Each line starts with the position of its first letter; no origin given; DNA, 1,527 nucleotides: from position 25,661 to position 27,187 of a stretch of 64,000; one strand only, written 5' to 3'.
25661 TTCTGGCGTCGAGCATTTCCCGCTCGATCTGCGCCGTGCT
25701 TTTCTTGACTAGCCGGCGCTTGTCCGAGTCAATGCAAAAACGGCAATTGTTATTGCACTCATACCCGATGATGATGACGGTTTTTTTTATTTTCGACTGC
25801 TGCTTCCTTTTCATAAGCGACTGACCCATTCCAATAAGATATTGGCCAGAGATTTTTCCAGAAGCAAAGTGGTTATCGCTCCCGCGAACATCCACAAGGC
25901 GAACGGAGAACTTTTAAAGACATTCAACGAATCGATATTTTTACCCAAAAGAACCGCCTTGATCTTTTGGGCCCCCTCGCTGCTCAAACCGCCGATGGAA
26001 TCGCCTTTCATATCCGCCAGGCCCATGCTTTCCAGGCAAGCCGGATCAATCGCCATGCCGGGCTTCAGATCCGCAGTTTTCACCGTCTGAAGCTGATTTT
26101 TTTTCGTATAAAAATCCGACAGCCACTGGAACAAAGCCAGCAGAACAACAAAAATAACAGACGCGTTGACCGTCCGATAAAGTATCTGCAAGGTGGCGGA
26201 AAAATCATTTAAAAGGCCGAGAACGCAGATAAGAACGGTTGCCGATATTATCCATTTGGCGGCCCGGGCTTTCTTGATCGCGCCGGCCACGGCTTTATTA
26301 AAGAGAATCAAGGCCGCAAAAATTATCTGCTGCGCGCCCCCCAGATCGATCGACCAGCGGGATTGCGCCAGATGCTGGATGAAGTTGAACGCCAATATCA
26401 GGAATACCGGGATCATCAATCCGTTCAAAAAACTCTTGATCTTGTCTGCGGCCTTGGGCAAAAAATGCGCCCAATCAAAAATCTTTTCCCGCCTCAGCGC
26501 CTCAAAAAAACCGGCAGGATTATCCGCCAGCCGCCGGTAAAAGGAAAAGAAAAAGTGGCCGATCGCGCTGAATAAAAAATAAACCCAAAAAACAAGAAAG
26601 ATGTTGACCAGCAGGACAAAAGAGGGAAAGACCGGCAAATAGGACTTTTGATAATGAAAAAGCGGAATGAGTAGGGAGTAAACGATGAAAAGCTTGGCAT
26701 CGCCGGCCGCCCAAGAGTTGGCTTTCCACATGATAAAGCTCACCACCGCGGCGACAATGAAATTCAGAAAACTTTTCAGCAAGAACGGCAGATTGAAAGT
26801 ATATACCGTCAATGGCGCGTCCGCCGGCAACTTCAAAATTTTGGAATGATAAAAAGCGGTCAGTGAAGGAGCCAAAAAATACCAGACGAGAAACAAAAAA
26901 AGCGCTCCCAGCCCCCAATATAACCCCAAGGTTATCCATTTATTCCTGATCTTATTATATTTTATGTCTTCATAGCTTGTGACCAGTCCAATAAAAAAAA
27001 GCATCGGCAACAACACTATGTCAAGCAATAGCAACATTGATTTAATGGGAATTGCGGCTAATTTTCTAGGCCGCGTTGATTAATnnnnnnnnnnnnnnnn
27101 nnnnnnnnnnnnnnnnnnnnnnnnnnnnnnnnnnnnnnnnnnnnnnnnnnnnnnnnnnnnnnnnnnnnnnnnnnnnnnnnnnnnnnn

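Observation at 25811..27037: A24 (prepilin-peptidase-like) aspartyl protease domain fused to a large membrane protein inside the rSAM array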

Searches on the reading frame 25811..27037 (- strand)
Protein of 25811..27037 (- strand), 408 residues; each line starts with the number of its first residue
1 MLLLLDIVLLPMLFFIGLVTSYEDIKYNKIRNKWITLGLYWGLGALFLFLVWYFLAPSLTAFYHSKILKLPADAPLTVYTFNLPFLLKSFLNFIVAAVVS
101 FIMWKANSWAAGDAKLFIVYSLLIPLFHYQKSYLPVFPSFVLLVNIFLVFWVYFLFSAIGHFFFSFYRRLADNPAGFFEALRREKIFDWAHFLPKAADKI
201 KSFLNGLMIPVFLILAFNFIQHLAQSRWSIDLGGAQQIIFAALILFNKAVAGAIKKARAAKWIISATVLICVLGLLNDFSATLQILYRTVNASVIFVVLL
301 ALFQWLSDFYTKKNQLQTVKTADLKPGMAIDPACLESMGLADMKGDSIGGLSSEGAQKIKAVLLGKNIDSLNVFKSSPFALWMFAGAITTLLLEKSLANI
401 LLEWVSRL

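Call 3: search_protein_families(library=pfam, proteins=[window:25811-27037:-], max_evalue=1)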
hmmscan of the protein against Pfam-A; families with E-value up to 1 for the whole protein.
window:25811-27037:- (408 aa): 1 family
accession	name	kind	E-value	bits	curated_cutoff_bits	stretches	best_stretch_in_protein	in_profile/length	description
PF01478.23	Peptidase_A24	-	0.0073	17.2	26.5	1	13-147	3-97/104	Type IV leader peptidase family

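Call 4: search_protein_families(library=ncbifam, proteins=[window:25811-27037:-], max_evalue=1)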
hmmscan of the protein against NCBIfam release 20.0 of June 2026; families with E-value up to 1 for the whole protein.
window:25811-27037:- (408 aa): 1 family
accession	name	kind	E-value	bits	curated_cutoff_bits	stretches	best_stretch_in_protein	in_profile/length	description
NF053724.1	Rv3103c_Nterm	equivalog_domain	0.11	12.4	50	0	293-332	17-55/69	Rv3103c family proline-rich protein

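Call 5: find_homologous_proteins(query=window:25811-27037:-, max_evalue=0.001)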
Query window:25811-27037:- (408 aa): 123 proteins with E <= 0.001 among 8000 candidates; the best 120 are listed.
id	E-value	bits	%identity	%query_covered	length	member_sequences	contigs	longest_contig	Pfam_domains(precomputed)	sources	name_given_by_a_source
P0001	1.0e-260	883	100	100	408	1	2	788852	-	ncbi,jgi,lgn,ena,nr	ncbi:MAG: prepilin peptidase [Candidatus Portnoybacteria bacterium]|nr:prepilin peptidase [Candidatu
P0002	2.1e-195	668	76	97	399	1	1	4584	-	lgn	-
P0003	3.9e-107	377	47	97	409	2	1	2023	-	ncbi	-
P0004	3.5e-104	367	48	98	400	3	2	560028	-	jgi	-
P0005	4.8e-95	337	44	97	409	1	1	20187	-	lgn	-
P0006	5.6e-95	337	44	100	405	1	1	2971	-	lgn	-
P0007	8.8e-92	326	43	95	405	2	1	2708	-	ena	-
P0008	1.6e-79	286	38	98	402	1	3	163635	-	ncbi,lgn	-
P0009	1.7e-79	286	41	98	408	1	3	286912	-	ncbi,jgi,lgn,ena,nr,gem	ncbi:MAG TPA: hypothetical protein P5089_01705 [Candidatus Portnoybacteria bacterium]|nr:hypothetica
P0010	8.4e-79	284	40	98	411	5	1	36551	-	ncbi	-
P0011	9.8e-79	283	39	98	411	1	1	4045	-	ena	-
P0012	1.3e-78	283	39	98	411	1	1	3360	PF01478.24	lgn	-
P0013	3.9e-78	282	39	98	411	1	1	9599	-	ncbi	-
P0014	4.6e-78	281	37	98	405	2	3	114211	-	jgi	-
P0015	4.6e-77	278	39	98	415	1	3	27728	-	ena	-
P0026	4.0e-71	258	37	99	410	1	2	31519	PF01478.24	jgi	jgi:Flp pilus assembly protein protease CpaA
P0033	2.3e-68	249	37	98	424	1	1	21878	PF01478.24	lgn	-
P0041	3.6e-60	222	36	98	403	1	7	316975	-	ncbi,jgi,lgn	jgi:hypothetical protein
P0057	1.8e-43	167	38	76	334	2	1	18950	PF01478.24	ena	-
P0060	1.7e-42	164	49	40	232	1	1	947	PF01478.24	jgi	-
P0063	1.5e-38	151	33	98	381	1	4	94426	PF01478.24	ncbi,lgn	-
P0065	1.8e-32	131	40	35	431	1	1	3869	PF01478.24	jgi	jgi:hypothetical protein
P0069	7.6e-30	122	47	38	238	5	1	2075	PF01478.24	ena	-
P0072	8.4e-28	116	36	77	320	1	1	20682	PF01478.24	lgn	-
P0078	6.2e-24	103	41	42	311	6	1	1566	PF01478.24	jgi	-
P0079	1.9e-22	98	28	98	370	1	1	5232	PF06819.17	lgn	-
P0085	4.3e-19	87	41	35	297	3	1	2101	PF01478.24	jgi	-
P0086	4.3e-18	84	29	74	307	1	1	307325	-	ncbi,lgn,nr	ncbi:MAG: prepilin peptidase [Candidatus Omnitrophota bacterium]|nr:prepilin peptidase [Candidatus O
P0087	3.8e-17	81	36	45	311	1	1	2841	PF01478.24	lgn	-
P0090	3.6e-15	74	38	35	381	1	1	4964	PF06819.17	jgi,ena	-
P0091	6.3e-15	73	27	95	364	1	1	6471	PF01478.24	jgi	-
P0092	6.6e-15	73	40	38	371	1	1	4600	PF06819.17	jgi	-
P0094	3.9e-14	71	40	33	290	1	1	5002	PF01478.24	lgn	-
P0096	5.2e-14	70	40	37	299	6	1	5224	PF01478.24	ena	-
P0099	2.2e-13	68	39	36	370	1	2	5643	PF06819.17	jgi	jgi:Flp pilus assembly protein protease CpaA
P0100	2.9e-13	68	36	36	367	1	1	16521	PF06819.17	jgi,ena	jgi:Flp pilus assembly protein protease CpaA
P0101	3.6e-13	68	39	36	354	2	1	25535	PF06819.17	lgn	-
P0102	4.3e-13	67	39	33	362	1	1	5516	PF01478.24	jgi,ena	-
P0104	7.6e-13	66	25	95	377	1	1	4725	PF01478.24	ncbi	-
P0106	1.9e-12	65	25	19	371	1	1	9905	PF06819.17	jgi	-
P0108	1.1e-11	63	36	33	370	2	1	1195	PF06819.17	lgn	-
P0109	1.8e-11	62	36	35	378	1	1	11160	PF06819.17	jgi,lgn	jgi:hypothetical protein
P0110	2.3e-11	62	34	34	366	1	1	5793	PF06819.17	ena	-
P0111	1.0e-10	60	39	34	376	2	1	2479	PF06819.17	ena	-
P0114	1.8e-9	55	35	36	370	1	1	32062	PF06819.17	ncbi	-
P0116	5.7e-8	50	32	34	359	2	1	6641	PF06819.17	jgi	-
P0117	1.3e-7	49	41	28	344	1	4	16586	PF01478.24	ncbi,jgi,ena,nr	ncbi:MAG TPA: prepilin peptidase [Candidatus Nanoarchaeia archaeon]|nr:prepilin peptidase [Candidatu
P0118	1.6e-6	46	37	32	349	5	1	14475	PF06819.17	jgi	jgi:Flp pilus assembly protein protease CpaA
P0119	2.4e-6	45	25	93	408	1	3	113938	-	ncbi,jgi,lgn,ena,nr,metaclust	ncbi:MAG: hypothetical protein A2X36_10695 [Elusimicrobia bacterium GWA2_69_24]|nr:MAG: hypothetical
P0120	3.0e-6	45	26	95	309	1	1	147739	PF01478.24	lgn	-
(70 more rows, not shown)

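Call 6: search_solved_structures(query=window:25811-27037:-, max_evalue=10, show_alignments=2)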
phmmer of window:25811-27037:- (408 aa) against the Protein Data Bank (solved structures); distinct sequences matched with E-value up to 10: 0.

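Call 7: find_encoding_contigs(protein=P0001, flank=10000, max_places=3)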
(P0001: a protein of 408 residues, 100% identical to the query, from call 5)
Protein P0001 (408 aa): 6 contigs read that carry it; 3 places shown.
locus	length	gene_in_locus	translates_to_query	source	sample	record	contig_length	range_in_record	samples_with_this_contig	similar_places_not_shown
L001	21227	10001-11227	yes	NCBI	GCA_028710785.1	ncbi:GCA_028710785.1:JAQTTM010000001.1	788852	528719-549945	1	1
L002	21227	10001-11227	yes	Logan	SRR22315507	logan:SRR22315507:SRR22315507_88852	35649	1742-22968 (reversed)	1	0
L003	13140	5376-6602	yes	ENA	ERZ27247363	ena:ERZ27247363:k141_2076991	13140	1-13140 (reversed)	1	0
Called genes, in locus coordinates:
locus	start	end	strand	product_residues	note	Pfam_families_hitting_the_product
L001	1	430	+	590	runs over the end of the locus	PF13231:PMT_2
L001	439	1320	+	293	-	PF00535:Glycos_transf_2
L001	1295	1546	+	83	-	-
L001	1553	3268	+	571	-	PF02543:Carbam_trans_N, PF16861:Carbam_trans_C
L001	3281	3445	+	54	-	PF19451:DUF5989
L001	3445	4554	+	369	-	PF00657:Lipase_GDSL (faint), PF13472:Lipase_GDSL_2 (weak)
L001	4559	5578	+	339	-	PF04055:Radical_SAM, PF13186:SPASM (weak)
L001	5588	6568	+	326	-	PF04055:Radical_SAM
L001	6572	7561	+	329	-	PF04055:Radical_SAM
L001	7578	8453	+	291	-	PF04055:Radical_SAM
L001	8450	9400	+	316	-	PF04055:Radical_SAM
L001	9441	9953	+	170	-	PF25788:Ig_Rha78A_N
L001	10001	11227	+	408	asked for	-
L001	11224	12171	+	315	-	PF04055:Radical_SAM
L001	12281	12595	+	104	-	-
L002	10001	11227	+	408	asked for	-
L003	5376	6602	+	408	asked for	-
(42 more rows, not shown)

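Call 8: find_encoding_contigs(protein=P0004, flank=10000, max_places=1)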
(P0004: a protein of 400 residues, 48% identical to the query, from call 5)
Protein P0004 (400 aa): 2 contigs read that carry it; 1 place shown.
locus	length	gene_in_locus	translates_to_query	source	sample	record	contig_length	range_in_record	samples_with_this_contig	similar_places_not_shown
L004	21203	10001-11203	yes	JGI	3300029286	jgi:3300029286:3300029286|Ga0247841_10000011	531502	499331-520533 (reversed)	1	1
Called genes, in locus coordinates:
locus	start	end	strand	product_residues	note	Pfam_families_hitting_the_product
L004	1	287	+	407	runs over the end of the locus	PF01075:Glyco_transf_9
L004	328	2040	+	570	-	PF13231:PMT_2 (weak)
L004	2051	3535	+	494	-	PF02310:B12-binding, PF04055:Radical_SAM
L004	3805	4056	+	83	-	-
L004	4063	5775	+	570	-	PF02543:Carbam_trans_N, PF16861:Carbam_trans_C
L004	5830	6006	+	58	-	-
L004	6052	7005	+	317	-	PF04055:Radical_SAM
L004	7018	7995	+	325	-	PF04055:Radical_SAM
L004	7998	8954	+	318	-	PF04055:Radical_SAM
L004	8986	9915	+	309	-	PF04055:Radical_SAM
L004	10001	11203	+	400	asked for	-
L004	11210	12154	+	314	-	PF04055:Radical_SAM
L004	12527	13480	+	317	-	PF11104:PilM_2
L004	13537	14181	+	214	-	-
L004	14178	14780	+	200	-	PF04350:PilO (weak)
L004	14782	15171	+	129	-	-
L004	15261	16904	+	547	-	PF05157:MshEN, PF00437:T2SSE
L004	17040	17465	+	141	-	PF07963:N_methyl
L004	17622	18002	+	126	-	PF00072:Response_reg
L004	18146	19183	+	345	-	PF00437:T2SSE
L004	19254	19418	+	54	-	PF05635:23S_rRNA_IVP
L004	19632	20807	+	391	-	PF00482:T2SSF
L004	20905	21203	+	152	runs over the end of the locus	PF07963:N_methyl, PF08334:T2SSG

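Call 9: find_encoding_contigs(protein=P0009, flank=10000, max_places=1)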
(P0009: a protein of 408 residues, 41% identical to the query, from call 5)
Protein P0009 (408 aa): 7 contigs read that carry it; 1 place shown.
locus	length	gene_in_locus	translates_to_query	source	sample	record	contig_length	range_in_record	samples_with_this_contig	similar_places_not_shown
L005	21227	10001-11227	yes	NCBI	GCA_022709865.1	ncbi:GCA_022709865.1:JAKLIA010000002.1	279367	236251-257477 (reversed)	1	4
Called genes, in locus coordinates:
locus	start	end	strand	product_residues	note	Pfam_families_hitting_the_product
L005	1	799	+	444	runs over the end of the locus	PF04055:Radical_SAM, PF13353:Fer4_12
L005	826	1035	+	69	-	-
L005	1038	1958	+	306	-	PF04055:Radical_SAM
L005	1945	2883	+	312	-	PF04467:DUF483 (weak)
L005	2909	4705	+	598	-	PF13231:PMT_2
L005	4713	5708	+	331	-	PF04055:Radical_SAM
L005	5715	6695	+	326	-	PF04055:Radical_SAM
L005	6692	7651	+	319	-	PF04055:Radical_SAM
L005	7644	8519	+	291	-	PF04055:Radical_SAM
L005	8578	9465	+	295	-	PF04055:Radical_SAM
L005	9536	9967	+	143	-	PF25788:Ig_Rha78A_N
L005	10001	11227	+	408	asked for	-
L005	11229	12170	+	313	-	PF04055:Radical_SAM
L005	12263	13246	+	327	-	PF11104:PilM_2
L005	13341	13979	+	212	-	-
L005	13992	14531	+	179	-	PF04350:PilO (weak)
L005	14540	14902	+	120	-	-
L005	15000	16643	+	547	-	PF05157:MshEN, PF00437:T2SSE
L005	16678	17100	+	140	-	PF07963:N_methyl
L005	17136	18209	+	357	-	PF00437:T2SSE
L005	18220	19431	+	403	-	PF28597:T2SSF_N, PF00482:T2SSF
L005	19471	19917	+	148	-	PF07963:N_methyl (weak)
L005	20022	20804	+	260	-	PF06750:A24_N_bact, PF01478:Peptidase_A24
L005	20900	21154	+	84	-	-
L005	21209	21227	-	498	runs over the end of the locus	PF20154:LNT_N, PF00795:CN_hydrolase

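Call 10: find_encoding_contigs(protein=P0041, flank=10000, max_places=1)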
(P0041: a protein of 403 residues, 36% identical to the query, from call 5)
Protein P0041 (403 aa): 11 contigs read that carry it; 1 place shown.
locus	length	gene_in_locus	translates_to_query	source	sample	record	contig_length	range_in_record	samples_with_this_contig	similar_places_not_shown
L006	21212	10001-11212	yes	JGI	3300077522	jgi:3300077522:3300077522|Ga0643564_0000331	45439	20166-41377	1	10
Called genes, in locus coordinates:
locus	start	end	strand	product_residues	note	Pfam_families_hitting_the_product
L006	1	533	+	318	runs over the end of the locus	PF01408:GFO_IDH_MocA, PF02894:GFO_IDH_MocA_C, PF22725:GFO_IDH_MocA_C3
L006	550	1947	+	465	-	PF04055:Radical_SAM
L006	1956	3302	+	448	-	PF04055:Radical_SAM, PF13353:Fer4_12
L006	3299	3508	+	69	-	-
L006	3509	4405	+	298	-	PF04055:Radical_SAM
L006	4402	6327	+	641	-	PF04055:Radical_SAM, PF13353:Fer4_12 (faint), PF04055:Radical_SAM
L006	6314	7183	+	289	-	PF04055:Radical_SAM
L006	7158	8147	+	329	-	-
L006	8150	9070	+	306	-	PF04055:Radical_SAM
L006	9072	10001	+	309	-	PF04055:Radical_SAM, PF13353:Fer4_12 (weak)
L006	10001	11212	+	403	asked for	-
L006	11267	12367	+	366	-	PF25788:Ig_Rha78A_N (weak), PF18911:PKD_4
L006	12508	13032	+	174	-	-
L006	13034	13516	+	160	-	-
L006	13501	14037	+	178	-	PF07963:N_methyl (weak)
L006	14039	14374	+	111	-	-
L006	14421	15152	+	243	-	PF13365:Trypsin_2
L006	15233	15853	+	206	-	PF01066:CDP-OH_P_transf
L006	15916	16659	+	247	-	PF00483:NTP_transferase, PF12804:NTP_transf_3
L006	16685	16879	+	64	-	PF12773:DZR (weak), PF13248:Zn_ribbon_3 (weak), PF13240:Zn_Ribbon_1 (weak)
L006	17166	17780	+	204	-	-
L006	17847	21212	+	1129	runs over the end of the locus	PF00932:LTD, PF28492:Beta_helix_4 (weak), PF05048:NosD, PF13229:Beta_helix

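Call 13: search_protein_families(library=pfam, alignment_id=A1, max_evalue=0.01)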
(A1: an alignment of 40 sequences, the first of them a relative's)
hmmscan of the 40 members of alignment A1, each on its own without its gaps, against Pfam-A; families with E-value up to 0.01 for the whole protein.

A. member 1, P0001 (408 aa): 1 family
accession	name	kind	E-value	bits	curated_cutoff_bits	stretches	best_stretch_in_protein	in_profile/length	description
PF01478.23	Peptidase_A24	-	0.0073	17.2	26.5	0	13-147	3-97/104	Type IV leader peptidase family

B. families by the number of members that match (of 40 scanned): 6 families
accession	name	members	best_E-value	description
PF01478.23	Peptidase_A24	32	4.2e-07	Type IV leader peptidase family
PF06819.16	Arc_PepC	5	3.7e-09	Archaeal Peptidase A24 C-terminal Domain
PF12681.13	Glyoxalase_2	1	0.0025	Glyoxalase-like domain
PF13301.11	DUF4079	1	0.0028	Protein of unknown function (DUF4079)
PF09843.14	DUF2070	1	0.0044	Predicted membrane protein (DUF2070)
PF04120.17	Iron_permease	1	0.0074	Low affinity iron permease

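Call 14: search_solved_structures(query=A1, max_evalue=10, show_alignments=3)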
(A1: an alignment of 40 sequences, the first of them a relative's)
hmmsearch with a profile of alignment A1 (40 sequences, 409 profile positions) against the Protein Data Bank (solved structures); distinct sequences matched with E-value up to 10: 0.

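Call 22: predict_structure(alignment_id=A1)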
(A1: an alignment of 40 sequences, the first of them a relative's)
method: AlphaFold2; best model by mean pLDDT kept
length: 408 residues; sequences in the alignment: 40
mean_pLDDT: 87.5   pTM: 0.81
mean pLDDT of the five models: 87.5, 87.3, 87.0, 86.7, 86.2
residues with pLDDT >= 90: 171; 70-90: 223; 50-70: 14; < 50: 0
segments of 3 or more residues with pLDDT < 50: none
pLDDT, mean of each block of 10 residues (from residue 1): 86 98 91 97 96 94 92 88 93 96 87 95 92 84 93 90 88 83 66 81 84 88 86 81 82 83 91 92 90 86 85 82 85 82 64 87 89 86 97 90 82
secondary structure, 60 per line:
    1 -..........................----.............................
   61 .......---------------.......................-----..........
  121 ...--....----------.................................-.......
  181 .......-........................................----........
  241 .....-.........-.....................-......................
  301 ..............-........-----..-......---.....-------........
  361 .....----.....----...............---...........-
elements in order: H2-27 H32-67 H83-105 H111-123 H126-129 H140-172 H174-187 H189-228 H233-245 H247-255 H257-277 H279-314 E316-320 H332-337 H341-345 H353-365 E370-374 H379-393 H397-407

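Call 26: fold_search(model_id=the predicted structure, library=pdb)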
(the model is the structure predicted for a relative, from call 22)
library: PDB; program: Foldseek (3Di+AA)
matches with E <= 10: 82; with E <= 0.001: 0
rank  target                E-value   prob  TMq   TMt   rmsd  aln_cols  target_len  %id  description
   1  4cz8_A                3.3e-01  0.09  0.13  0.13  24.1       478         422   15  Structure of the sodium proton antiporter PaNhaP from Pyrococcus abyssii at pH 8. (released 2014-12-17)
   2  8vow_B                6.4e-01  0.09  0.15  0.12  20.7       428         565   12  Cryo-EM structure of the ABC transporter PCAT1 cysteine-free core bound with MgATP and Vi (released 2024-10-30)
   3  8vow_A                6.4e-01  0.08  0.13  0.10  20.9       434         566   12  Cryo-EM structure of the ABC transporter PCAT1 cysteine-free core bound with MgATP and Vi (released 2024-10-30)
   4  6kki                  1.5e+00  0.04  0.12  0.13  28.2       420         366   14  Crystal structure of Drug:Proton Antiporter-1 (DHA1) Family SotB, in the inward-occluded conformation (released 2020-07-29)
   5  9vre                  1.5e+00  0.02  0.10  0.05  35.1       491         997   11  Cryo-EM structure of rice multidrug resistance protein 5 (MRP5) with InsP6 in state B (released 2026-04-01)
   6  9ea7                  1.5e+00  0.02  0.08  0.01  57.7       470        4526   14  The Structure of ApoB100 from Human Low-Density Lipoprotein (released 2024-12-18)
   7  7a0g_FFF              1.7e+00  0.03  0.08  0.11  37.4       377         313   14  Structure of the SmhB pore of the tripartite alpha-pore forming toxin, Smh, from Serratia marcescens. (released 2021-03-31)
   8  8xqa_A                1.8e+00  0.04  0.10  0.09  28.8       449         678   12  Structure of the sea urchin spSLC9C1 in state-3 w/ cAMP dimer (released 2024-07-17)
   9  3o1i_A                1.9e+00  0.04  0.10  0.14  31.5       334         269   11  Crystal Structure of the TorS sensor domain - TorT complex in the absence of ligand (released 2011-12-21)
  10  9f63                  2.0e+00  0.03  0.12  0.11  28.5       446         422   11  Crystal structure of Saccharomyces cerevisiae pH nine-sensitive protein 1 (PNS1) (released 2024-05-15)
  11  8tth_A                2.2e+00  0.03  0.12  0.12  28.0       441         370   13  NorA single mutant - D307N at pH 7.5 (released 2024-05-29)
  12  8i21_A                2.7e+00  0.05  0.10  0.15  42.6       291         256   13  Cryo-EM structure of 6-subunit Smc5/6 arm region (released 2024-06-26)
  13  4cz9_A                2.7e+00  0.03  0.14  0.14  24.0       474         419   14  Structure of the sodium proton antiporter PaNhaP from Pyrococcus abyssii at pH 4. (released 2014-12-17)
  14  8i4v_A                3.0e+00  0.04  0.10  0.14  40.4       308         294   11  Cryo-EM structure of 5-subunit Smc5/6 arm region (released 2024-06-26)
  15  7udn_A                3.0e+00  0.03  0.12  0.15  25.9       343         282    9  Crystal structure of designed helical repeat protein RPB_PLP1_R6 in alternative conformation 2 (released 2023-03-22)
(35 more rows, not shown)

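Call 29: find_encoding_contigs(protein=P0114, flank=10000, max_places=1)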
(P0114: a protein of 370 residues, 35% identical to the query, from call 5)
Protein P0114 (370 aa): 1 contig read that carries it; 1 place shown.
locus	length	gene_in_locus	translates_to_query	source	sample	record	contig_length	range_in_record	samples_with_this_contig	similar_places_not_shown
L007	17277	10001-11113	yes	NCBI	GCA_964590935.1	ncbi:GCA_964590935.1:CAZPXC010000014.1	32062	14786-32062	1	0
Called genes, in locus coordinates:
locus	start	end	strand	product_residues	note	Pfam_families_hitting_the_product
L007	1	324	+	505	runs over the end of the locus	PF13231:PMT_2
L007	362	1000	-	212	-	PF13847:Methyltransf_31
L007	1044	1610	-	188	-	-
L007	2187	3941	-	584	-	-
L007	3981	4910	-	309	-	PF00535:Glycos_transf_2, PF10111:Glyco_tranf_2_2 (weak)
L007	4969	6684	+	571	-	PF02543:Carbam_trans_N, PF16861:Carbam_trans_C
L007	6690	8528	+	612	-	PF13522:GATase_6, PF13537:GATase_7, PF00733:Asn_synthase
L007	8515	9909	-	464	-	PF02310:B12-binding, PF04055:Radical_SAM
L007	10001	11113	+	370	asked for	PF06819:Arc_PepC (weak)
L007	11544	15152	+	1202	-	PF01464:SLT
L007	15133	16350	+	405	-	-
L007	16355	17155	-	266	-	PF02254:TrkA_N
